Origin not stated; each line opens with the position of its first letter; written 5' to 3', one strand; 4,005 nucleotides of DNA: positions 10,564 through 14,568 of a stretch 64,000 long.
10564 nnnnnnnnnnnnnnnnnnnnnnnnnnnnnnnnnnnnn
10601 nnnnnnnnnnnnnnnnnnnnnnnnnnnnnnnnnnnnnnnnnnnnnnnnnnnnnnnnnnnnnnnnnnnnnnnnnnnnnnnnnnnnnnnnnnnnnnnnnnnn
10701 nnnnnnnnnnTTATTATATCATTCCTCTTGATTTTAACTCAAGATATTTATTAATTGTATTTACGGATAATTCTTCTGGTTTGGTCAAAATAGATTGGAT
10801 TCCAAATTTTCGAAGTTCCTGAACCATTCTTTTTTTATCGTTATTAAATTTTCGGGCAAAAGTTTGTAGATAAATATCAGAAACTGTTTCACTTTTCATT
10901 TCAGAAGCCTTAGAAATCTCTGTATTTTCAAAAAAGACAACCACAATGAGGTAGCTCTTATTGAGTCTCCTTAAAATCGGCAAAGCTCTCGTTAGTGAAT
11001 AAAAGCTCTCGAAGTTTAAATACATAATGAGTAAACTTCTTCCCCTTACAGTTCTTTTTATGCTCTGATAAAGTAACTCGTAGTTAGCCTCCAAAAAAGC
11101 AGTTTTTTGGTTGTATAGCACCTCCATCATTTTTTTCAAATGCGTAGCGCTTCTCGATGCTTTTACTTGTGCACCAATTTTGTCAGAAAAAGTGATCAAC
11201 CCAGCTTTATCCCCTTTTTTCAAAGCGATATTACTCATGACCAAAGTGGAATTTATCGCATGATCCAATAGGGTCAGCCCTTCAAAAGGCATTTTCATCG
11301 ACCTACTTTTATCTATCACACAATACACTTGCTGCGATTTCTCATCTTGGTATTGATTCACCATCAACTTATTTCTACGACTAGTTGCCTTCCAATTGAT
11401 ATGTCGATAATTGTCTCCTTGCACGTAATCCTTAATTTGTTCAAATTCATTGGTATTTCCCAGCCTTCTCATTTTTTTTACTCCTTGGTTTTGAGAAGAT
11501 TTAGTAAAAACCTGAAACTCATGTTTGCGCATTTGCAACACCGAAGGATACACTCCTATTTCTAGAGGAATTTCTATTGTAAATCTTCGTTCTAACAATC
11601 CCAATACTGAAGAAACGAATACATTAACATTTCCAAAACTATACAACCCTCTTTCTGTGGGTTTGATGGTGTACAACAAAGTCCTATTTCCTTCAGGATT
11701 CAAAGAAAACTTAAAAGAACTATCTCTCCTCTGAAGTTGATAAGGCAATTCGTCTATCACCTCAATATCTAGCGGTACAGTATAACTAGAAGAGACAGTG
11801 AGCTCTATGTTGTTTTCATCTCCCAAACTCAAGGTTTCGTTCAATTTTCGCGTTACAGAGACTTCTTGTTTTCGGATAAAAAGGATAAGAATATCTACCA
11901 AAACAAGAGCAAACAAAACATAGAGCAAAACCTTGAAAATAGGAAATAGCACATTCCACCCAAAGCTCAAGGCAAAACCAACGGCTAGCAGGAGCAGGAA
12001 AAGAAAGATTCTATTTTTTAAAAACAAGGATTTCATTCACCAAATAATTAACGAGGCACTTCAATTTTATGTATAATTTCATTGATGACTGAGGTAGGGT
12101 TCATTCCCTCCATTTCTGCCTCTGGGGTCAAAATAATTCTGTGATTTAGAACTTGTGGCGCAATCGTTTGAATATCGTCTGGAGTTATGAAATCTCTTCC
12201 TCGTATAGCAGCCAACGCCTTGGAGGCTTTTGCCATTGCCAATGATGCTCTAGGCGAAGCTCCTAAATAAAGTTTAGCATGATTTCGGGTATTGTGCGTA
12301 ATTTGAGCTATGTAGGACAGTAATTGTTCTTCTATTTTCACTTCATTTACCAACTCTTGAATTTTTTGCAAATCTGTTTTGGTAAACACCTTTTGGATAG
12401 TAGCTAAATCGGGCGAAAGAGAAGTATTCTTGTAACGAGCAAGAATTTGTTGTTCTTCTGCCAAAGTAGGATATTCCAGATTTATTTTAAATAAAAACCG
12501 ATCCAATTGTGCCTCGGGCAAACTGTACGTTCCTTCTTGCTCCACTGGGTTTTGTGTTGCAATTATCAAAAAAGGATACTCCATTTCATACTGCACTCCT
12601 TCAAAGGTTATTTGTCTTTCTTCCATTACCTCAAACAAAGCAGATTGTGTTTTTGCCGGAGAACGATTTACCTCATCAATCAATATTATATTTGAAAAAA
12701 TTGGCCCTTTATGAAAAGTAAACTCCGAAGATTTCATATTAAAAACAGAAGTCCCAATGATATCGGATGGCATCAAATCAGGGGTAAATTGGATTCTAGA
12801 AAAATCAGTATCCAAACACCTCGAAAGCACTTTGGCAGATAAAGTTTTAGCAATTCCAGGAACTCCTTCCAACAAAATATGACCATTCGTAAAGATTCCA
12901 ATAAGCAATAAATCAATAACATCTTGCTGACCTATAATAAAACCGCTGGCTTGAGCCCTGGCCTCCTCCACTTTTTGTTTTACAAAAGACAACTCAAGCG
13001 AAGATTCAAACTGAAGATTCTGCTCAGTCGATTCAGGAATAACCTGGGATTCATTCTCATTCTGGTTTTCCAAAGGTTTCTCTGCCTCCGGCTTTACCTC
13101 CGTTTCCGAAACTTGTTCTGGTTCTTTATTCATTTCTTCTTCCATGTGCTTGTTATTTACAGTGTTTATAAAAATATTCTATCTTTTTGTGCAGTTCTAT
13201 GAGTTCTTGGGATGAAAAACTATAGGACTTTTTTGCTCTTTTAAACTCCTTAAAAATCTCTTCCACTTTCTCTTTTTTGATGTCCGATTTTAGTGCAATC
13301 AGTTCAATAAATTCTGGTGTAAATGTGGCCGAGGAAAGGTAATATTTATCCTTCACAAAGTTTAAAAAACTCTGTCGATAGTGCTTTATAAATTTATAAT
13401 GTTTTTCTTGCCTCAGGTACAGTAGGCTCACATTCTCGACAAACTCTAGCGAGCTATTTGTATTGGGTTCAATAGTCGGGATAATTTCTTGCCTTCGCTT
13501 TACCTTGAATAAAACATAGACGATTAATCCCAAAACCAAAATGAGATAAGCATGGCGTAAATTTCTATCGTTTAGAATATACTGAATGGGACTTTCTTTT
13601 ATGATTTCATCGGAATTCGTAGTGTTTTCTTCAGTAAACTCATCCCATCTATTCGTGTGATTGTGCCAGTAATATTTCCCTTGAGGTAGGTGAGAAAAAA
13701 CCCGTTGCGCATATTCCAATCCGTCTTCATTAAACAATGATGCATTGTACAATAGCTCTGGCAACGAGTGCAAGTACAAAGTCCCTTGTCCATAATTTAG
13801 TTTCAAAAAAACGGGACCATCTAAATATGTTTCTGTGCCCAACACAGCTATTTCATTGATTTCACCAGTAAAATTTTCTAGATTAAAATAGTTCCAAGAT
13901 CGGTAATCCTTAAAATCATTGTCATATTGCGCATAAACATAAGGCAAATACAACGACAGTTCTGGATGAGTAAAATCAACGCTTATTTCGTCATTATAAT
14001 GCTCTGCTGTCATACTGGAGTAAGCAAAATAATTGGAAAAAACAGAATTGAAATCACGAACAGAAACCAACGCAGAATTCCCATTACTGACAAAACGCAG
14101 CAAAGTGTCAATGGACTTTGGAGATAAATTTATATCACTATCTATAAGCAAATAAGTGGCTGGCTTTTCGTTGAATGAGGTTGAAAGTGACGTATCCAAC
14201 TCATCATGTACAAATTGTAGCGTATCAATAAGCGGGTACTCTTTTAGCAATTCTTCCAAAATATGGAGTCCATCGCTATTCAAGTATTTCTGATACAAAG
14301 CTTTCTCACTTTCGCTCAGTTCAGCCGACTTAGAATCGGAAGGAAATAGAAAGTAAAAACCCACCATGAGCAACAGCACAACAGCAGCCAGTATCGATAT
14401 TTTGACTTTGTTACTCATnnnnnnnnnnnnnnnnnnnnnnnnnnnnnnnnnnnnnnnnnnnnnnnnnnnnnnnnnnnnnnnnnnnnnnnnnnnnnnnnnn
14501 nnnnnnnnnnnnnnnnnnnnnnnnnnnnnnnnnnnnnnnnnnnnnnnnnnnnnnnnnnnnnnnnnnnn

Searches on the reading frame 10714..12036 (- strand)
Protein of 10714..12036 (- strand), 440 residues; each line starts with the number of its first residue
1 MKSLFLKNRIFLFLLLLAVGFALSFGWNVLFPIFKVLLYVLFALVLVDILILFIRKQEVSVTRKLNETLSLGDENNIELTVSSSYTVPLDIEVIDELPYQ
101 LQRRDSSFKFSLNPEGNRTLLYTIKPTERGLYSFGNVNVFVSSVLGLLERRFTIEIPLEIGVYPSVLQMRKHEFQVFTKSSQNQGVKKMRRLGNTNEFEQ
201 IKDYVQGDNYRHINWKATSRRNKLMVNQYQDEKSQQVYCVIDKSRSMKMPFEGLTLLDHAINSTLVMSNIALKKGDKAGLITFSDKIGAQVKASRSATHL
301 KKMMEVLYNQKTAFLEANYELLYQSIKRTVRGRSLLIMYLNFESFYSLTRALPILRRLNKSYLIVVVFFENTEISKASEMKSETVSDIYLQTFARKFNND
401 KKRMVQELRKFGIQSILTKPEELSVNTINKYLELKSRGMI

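Call 3: search_protein_families(library=pfam, proteins=[window:10714-12036:-], max_evalue=0.01)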
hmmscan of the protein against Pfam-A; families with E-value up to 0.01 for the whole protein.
window:10714-12036:- (440 aa): 2 families
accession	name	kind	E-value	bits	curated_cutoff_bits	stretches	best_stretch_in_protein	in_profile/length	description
PF01882.25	DUF58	-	4.4e-17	62.4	23.4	1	202-336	3-137/216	Protein of unknown function DUF58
PF13519.12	VWA_2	-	0.00028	21.9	27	1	239-317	3-80/107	von Willebrand factor type A domain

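Call 7: search_protein_families(library=ncbifam, proteins=[window:10714-12036:-], max_evalue=0.01)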
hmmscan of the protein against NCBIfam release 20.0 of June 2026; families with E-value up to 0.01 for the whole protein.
window:10714-12036:- (440 aa): 0 families

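Call 17: find_homologous_proteins(query=window:10714-12036:-, max_evalue=1e-10)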
Query window:10714-12036:- (440 aa): 7991 proteins with E <= 1e-10 among 8000 candidates; the best 120 are listed.
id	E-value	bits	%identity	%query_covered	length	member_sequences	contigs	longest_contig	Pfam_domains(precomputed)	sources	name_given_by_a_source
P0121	2.2e-279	944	100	100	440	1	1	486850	PF01882.26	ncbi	-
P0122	2.3e-264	895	92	100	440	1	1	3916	PF01882.26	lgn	-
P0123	4.3e-263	890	92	100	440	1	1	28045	PF01882.26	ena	-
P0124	4.3e-263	890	92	100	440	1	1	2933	PF01882.26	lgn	-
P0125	3.0e-262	888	92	100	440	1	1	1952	PF01882.26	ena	-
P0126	1.1e-260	882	91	100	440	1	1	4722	PF01882.26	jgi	-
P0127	1.4e-260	882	91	100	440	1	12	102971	PF01882.26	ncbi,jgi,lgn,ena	ncbi:MAG: DUF58 domain-containing protein [Flavobacteriales bacterium]|jgi:uncharacterized protein (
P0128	3.2e-260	881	91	100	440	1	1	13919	PF01882.26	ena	-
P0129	9.3e-260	879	91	100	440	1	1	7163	PF01882.26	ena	-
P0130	1.9e-259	878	91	100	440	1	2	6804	PF01882.26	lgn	-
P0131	2.9e-256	868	92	97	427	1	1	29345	PF01882.26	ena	-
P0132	5.4e-255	864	92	97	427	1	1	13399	PF01882.26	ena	-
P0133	1.8e-252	855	91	97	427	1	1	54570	PF01882.26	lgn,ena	-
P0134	1.5e-249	846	90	97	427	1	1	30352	PF01882.26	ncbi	-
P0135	3.5e-249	845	87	100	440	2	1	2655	PF01882.26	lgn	-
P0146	4.5e-222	755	77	100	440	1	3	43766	PF13519.13,PF01882.26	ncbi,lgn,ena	-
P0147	7.9e-222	755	77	100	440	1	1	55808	PF13519.13,PF01882.26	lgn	-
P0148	1.4e-218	744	77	97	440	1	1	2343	PF13519.13,PF01882.26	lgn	-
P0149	5.5e-217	739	75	100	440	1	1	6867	PF13519.13,PF01882.26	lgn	-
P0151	2.6e-216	736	76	97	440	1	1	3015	PF13519.13,PF01882.26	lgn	-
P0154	9.6e-213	725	75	100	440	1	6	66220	PF13519.13,PF01882.26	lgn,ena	-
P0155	6.2e-210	715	77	96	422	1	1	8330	PF13519.13,PF01882.26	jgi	jgi:uncharacterized protein (DUF58 family)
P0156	1.4e-209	714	77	96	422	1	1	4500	PF13519.13,PF01882.26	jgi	jgi:uncharacterized protein (DUF58 family)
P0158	2.4e-207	707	73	99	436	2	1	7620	PF13519.13,PF01882.26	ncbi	ncbi:MAG: DUF58 domain-containing protein, partial [Flavobacteriales bacterium]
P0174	2.5e-169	582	64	95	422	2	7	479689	PF13519.13,PF01882.26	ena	-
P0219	1.6e-155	536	56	100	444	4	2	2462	PF13519.13,PF01882.26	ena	-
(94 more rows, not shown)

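Call 19: find_related_loci(query=A2, collection=metagenome_contigs, flank=10000)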
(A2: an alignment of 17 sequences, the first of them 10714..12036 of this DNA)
Query A2 (440 aa) in metagenome_contigs; peptide patterns used: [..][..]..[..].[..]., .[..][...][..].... (x = any residue, [..] = any of these).
600 stretches matched a pattern (row limit reached: there are more); 266 encode a relative of the query (tblastn E <= 1e-3); the best 80 are kept; 80 distinct loci.
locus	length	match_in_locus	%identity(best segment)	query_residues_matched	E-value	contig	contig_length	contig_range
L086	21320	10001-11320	91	1-440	0e+0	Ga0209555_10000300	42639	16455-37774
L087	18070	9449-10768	85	1-440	0e+0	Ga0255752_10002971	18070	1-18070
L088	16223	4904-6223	84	1-440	0e+0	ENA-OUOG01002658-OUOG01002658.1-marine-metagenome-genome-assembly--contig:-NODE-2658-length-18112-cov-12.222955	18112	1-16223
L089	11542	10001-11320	84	1-440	0e+0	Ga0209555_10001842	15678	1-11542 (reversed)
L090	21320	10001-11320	74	1-440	0e+0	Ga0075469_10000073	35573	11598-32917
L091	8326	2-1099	79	75-440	0e+0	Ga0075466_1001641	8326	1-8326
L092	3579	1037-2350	56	2-439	1e-177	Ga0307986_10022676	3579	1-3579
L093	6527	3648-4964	55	2-440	2e-170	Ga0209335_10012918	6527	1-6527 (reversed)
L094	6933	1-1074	68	83-440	6e-169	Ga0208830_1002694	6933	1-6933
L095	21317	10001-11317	54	2-440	1e-165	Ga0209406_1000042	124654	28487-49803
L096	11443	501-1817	54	2-440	9e-166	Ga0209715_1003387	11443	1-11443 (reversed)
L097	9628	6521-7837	54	2-440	9e-166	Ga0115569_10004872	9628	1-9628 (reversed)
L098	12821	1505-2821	54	2-440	3e-165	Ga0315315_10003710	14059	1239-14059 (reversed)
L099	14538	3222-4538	54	2-440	2e-165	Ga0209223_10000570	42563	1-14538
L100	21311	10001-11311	54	4-440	7e-165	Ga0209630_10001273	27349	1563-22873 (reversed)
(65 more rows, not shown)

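Call 24: search_protein_families(library=pfam, proteins=[L086:11368-11802:-, L086:11873-12895:-, L086:12983-14560:-, L090:11331-11687:+, L090:11684-12289:-, L090:12430-12864:-, L090:12937-13956:-], max_evalue=0.001)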
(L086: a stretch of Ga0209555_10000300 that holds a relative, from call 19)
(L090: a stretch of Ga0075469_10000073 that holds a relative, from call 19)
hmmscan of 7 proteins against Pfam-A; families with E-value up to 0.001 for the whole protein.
L086:11368-11802:- (144 aa): 1 family
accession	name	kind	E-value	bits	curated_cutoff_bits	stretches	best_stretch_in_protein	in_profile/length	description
PF01242.24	PTPS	-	7.4e-28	97.4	22.4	1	6-139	2-117/121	6-pyruvoyl tetrahydropterin synthase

L086:11873-12895:- (340 aa): 1 family
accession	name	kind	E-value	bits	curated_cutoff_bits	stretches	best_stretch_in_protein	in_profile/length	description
PF16125.10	DUF4837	-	4.3e-64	216.8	25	1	31-336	1-295/295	Domain of unknown function (DUF4837)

L086:12983-14560:- (525 aa): 2 families
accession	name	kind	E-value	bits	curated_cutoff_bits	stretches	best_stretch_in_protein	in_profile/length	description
PF01464.25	SLT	-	1.9e-27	95.6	21.3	1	135-237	10-113/117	Transglycosylase SLT domain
PF01476.26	LysM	-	3.4e-23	81.8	20.9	2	373-414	1-42/43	LysM domain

L090:11331-11687:+ (118 aa): 5 families
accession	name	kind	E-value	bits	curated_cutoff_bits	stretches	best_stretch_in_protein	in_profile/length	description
PF13426.13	PAS_9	-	1.2e-10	42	27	1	21-112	2-88/103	PAS domain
PF00989.32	PAS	-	3.2e-09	37.2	22.6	1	12-112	3-100/113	PAS fold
PF13188.13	PAS_8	-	1.4e-08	34.7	21.8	1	12-61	3-49/65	PAS domain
PF08448.16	PAS_4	-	5.5e-05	23.8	23.1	1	16-62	1-47/110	PAS fold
PF24820.1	Diguanyl_cycl_sensor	-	0.00012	22.4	28.1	1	18-117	4-105/109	Diguanylate cyclase-like sensor domain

L090:11684-12289:- (201 aa): 2 families
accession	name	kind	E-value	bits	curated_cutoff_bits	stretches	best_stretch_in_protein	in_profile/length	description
PF12156.14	ATPase-cat_bd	-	4.9e-14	53.3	27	1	6-78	1-84/86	Putative metal-binding domain of cation transport ATPase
PF00122.25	E1-E2_ATPase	-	4.4e-08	33.3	28.1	1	110-198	78-171/181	E1-E2 ATPase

L090:12430-12864:- (144 aa): 1 family
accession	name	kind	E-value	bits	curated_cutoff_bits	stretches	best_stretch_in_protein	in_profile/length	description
PF01242.24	PTPS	-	6.2e-28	97.6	22.4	1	6-139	2-117/121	6-pyruvoyl tetrahydropterin synthase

L090:12937-13956:- (339 aa): 1 family
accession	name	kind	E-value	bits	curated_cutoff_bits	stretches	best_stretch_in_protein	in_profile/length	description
PF16125.10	DUF4837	-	1.7e-60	205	25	1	30-335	1-295/295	Domain of unknown function (DUF4837)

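Call 61: search_solved_structures(query=A2, max_evalue=1, show_alignments=1)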
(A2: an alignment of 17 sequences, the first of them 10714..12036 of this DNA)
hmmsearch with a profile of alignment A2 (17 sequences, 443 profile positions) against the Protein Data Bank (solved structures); distinct sequences matched with E-value up to 1: 0.

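Call 69: predict_structure(alignment_id=A2)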
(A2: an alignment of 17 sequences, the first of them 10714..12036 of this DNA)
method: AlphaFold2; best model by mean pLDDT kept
length: 440 residues; sequences in the alignment: 17
mean_pLDDT: 60.5   pTM: 0.39
mean pLDDT of the five models: 60.5, 59.4, 57.9, 56.8, 55.6
residues with pLDDT >= 90: 12; 70-90: 182; 50-70: 80; < 50: 166
segments of 3 or more residues with pLDDT < 50: 164-318, 423-425, 433-440
pLDDT, mean of each block of 10 residues (from residue 1): 75 87 84 87 86 75 81 81 87 85 73 88 77 85 84 84 45 30 26 29 32 33 38 37 32 36 36 32 30 36 41 43 57 59 61 76 70 69 69 76 82 72 51 40
secondary structure, 60 per line:
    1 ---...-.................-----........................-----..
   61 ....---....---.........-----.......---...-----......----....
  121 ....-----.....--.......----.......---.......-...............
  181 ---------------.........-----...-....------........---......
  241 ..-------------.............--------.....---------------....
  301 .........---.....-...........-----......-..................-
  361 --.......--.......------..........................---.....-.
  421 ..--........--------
elements in order: E4-6 H8-24 H30-53 E59-64 E68-71 E75-83 E89-95 E107-112 E117-124 E130-134 E137-143 E148-154 E158-164 H166-180 H196-204 E214-217 E224-231 E235-242 H256-268 E277-281 H297-309 H313-317 H319-329 E335-340 H342-359 E363-369 H372-378 H385-410 E414-418 H425-432

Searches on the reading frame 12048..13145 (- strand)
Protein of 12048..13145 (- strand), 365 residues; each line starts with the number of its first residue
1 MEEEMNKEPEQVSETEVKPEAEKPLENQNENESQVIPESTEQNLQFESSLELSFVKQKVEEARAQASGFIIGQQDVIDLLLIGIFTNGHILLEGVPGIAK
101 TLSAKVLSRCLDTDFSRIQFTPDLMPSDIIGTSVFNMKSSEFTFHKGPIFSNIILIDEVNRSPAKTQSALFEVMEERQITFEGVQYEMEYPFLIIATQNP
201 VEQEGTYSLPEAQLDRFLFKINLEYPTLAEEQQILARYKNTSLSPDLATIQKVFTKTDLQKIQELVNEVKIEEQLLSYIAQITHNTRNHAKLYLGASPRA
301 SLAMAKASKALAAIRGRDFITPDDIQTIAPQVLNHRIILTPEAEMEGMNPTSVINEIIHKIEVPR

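Call 3: search_protein_families(library=pfam, proteins=[window:12048-13145:-], max_evalue=0.01)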
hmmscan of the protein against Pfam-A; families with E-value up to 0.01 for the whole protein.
window:12048-13145:- (365 aa): 9 families
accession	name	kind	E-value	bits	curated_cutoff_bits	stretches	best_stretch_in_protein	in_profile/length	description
PF07726.17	AAA_3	-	1.6e-62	209.6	27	1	89-219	1-131/131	ATPase family associated with various cellular activities (AAA)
PF17863.7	AAA_lid_2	-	6e-26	90.4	22.7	1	285-357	2-74/74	AAA lid domain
PF07728.20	AAA_5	-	2.1e-15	57.4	22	1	89-217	1-139/139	AAA domain (dynein-related subfamily)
PF20030.5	bpMoxR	-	5.8e-11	42.3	27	1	58-237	2-180/205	MoxR domain in the MoxR-vWA-beta-propeller ternary systems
PF00004.35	AAA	-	4.3e-06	27.7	21.2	1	90-224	1-130/131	ATPase family associated with various cellular activities (AAA)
PF01078.27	Mg_chelatase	-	8.3e-06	25.8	20.3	0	70-111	5-46/207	Magnesium chelatase, subunit ChlI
PF00493.29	MCM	-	2.3e-05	24.1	23.3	1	87-202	57-175/224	MCM P-loop domain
PF00158.32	Sigma54_activat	-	5.2e-05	23.4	20.2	1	86-199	21-142/168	Sigma-54 interaction domain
PF05496.18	RuvB_N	-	0.00041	20.6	27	1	88-179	34-113/159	Holliday junction DNA helicase RuvB P-loop domain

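Call 7: search_protein_families(library=ncbifam, proteins=[window:12048-13145:-], max_evalue=0.01)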
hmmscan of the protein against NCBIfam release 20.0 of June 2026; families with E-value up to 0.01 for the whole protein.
window:12048-13145:- (365 aa): 16 families
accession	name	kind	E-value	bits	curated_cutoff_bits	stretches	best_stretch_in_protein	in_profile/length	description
TIGR02031.1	BchD-ChlD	equivalog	1.4e-18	66.9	499.55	1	152-348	93-282/608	magnesium chelatase ATPase subunit D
TIGR02442.1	Cob-chelat-sub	hypoth_equivalog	1.5e-16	60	779.45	1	152-349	129-322/641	putative cobaltochelatase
NF009943.0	PRK13406.1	equivalog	2.9e-08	32.7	571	1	154-346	97-264/585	magnesium chelatase subunit D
TIGR02640.1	gas_vesic_GvpN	equivalog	6e-08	32.5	266.8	1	155-240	110-199/262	gas vesicle protein GvpN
TIGR02030.1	BchI-ChlI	equivalog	3.3e-07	29.8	466.95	1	154-344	135-321/337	magnesium chelatase ATPase subunit I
NF047784.1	MadB_ATPase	equivalog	7.9e-07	28.5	475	1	153-237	141-220/298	MadB family AAA-type ATPase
NF001679.0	PRK00440.1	equivalog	7.4e-06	25.3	303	1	60-176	10-129/322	replication factor C small subunit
NF000868.0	PRK00080.1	equivalog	7e-05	21.9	282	1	87-181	51-133/330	Holliday junction branch migration DNA helicase RuvB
TIGR00635.1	ruvB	equivalog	0.00026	20.1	299.05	1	88-238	31-171/305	Holliday junction branch migration DNA helicase RuvB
NF010054.0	PRK13531.1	equivalog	0.00031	19.9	681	1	73-325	25-277/498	ATPase RavA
NF000169.2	ABCF_Sal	exception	0.00082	18.2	725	1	22-176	280-423/542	Sal family ABC-F type ribosomal protection protein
NF051870.1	NAssimRespRegNtrX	equivalog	0.0017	17.3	600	1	85-195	160-274/452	nitrogen assimilation response regulator NtrX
TIGR02902.1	spore_lonB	equivalog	0.0035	16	723.3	0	25-107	22-106/531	ATP-dependent protease LonB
TIGR02903.1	spore_lon_C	equivalog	0.004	15.7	678.8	0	39-107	124-195/615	Lon family ATP-dependent protease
NF042959.1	IteA_antiphage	equivalog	0.0041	16.3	510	0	60-256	98-287/367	anti-phage ATPase IteA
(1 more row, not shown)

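Call 62: search_solved_structures(query=window:12048-13145:-, max_evalue=0.00001)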
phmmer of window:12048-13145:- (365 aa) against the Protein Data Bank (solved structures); distinct sequences matched with E-value up to 0.00001: 1.
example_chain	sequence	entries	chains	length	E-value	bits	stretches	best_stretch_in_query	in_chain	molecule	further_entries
2r44_A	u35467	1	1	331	6.8e-90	304.8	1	49-363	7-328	Uncharacterized protein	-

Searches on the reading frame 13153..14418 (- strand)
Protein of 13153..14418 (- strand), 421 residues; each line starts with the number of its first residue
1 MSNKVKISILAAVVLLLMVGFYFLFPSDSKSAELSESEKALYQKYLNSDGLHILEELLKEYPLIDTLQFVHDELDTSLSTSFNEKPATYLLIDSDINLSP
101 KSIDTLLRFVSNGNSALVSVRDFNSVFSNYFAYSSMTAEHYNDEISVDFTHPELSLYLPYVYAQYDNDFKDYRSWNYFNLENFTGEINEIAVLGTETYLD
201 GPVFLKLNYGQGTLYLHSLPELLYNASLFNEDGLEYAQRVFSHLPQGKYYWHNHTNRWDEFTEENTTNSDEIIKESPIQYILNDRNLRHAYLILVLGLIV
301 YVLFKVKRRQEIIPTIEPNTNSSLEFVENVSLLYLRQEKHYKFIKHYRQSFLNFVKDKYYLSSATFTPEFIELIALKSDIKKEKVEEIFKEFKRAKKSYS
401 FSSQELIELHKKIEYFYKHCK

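Call 3: search_protein_families(library=pfam, proteins=[window:13153-14418:-], max_evalue=0.01)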
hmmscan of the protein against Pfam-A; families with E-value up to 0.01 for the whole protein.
window:13153-14418:- (421 aa): 1 family
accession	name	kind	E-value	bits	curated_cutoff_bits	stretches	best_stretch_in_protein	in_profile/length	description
PF14258.12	DUF4350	-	5.6e-07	30.4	30.4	1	49-239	7-179/181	Domain of unknown function (DUF4350)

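Call 7: search_protein_families(library=ncbifam, proteins=[window:13153-14418:-], max_evalue=0.01)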
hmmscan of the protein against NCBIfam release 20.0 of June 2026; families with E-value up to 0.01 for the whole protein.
window:13153-14418:- (421 aa): 0 families
